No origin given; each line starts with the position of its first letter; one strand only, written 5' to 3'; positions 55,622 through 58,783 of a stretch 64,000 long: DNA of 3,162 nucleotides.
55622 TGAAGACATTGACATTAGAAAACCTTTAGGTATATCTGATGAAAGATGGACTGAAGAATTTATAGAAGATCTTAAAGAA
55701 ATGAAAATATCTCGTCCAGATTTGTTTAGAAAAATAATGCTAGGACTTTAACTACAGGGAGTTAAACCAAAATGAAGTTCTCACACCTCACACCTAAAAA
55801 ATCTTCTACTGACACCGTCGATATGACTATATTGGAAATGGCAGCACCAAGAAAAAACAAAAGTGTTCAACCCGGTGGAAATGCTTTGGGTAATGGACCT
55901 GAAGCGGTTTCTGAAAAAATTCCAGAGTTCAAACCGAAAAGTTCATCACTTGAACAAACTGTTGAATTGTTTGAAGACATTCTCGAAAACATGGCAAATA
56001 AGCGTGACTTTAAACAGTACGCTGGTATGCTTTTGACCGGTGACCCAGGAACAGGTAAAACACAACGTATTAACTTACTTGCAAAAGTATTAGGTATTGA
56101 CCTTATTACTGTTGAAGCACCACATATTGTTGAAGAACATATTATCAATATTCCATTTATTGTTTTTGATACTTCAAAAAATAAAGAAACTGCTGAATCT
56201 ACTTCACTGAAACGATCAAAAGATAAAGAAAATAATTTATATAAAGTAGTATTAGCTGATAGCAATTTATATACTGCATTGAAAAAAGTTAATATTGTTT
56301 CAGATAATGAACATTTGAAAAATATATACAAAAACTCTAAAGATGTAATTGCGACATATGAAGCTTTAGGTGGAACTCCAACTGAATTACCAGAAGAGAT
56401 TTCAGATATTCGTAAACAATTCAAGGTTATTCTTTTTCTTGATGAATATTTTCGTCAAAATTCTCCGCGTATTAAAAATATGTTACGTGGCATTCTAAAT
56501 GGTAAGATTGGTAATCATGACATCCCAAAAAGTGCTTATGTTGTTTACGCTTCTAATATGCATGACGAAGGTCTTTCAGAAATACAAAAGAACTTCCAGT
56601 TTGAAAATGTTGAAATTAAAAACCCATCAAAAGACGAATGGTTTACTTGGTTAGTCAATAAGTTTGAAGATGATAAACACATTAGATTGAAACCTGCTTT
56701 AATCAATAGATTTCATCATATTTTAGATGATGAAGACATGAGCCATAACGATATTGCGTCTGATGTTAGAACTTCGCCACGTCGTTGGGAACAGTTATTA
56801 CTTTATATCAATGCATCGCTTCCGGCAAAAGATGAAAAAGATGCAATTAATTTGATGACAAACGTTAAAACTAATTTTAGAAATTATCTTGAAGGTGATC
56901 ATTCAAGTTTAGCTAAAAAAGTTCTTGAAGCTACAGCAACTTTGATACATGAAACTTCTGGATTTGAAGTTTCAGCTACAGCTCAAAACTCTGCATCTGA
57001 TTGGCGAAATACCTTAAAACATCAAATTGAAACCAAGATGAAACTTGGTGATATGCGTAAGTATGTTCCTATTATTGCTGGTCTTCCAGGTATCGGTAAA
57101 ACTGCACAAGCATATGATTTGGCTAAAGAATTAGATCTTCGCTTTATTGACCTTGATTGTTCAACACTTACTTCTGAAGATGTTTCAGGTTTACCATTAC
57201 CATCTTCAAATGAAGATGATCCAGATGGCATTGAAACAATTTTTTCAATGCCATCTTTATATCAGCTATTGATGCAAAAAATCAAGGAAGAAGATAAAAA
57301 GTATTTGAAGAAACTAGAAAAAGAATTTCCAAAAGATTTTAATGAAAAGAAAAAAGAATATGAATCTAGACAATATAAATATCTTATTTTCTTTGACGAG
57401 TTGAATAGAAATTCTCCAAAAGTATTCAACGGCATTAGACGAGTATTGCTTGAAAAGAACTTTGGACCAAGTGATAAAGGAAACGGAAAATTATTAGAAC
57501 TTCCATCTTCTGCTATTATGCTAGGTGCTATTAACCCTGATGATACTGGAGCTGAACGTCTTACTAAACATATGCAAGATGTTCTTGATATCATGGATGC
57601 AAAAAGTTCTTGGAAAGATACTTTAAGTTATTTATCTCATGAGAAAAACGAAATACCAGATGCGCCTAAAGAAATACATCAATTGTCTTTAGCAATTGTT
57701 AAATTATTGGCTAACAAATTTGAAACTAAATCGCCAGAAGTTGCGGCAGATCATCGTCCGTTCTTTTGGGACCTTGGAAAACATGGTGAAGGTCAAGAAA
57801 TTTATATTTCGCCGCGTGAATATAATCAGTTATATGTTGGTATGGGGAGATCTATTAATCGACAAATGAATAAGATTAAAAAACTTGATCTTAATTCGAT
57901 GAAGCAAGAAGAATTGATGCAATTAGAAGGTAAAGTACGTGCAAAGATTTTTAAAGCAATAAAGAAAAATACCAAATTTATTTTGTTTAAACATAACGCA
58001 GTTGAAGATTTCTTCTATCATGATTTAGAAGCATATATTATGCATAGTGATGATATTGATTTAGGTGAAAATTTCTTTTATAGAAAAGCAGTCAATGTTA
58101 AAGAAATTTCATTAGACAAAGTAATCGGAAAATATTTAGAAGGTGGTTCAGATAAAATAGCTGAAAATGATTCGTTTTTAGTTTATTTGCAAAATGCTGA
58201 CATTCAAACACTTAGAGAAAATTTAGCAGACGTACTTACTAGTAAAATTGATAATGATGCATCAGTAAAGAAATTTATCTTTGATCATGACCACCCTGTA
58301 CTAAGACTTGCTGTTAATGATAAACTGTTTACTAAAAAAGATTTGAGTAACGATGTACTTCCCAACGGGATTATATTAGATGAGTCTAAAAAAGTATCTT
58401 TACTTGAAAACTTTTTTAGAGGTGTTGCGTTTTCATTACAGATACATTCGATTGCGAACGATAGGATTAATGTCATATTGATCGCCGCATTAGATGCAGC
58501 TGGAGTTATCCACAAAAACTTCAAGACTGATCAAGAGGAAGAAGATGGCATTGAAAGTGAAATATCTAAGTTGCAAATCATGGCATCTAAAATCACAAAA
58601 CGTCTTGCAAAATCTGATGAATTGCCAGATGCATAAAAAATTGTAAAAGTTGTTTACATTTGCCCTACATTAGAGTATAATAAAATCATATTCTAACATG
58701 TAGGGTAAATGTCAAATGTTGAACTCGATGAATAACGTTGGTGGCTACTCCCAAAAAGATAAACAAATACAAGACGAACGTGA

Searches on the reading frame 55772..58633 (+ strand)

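Call 27: search_protein_families(library=phrogs, proteins=[window:55772-58633:+], max_evalue=0.00001)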
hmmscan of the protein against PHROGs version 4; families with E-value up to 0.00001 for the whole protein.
window:55772-58633:+ (954 aa): 10 families
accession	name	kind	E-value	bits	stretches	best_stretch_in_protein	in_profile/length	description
phrog_1297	-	other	4e-33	115.9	2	418-603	13-161/356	ATPase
phrog_3757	-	unknown function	3.4e-13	50.7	1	77-120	120-163/367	-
phrog_10401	-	other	1.3e-09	38.3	0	81-121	458-498/667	ATPase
phrog_249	-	moron, auxiliary metabolic gene and host takeover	2.9e-09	37.8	0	405-471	95-169/380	porphyrin biosynthesis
phrog_11838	-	DNA, RNA and nucleotide metabolism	2.1e-08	34.7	0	81-125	40-82/420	clamp loader of DNA polymerase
phrog_168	-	DNA, RNA and nucleotide metabolism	1.9e-07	32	0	81-118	40-77/314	clamp loader of DNA polymerase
phrog_16335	-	other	4.5e-07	30.3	1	430-563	26-126/267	ATPase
phrog_5534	-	unknown function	5e-07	30.2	0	434-476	31-73/273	-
phrog_5846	-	DNA, RNA and nucleotide metabolism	1.5e-06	28.7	0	70-116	27-71/380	clamp loader of DNA polymerase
phrog_9172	-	unknown function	7e-06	26.1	0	82-119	106-143/509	-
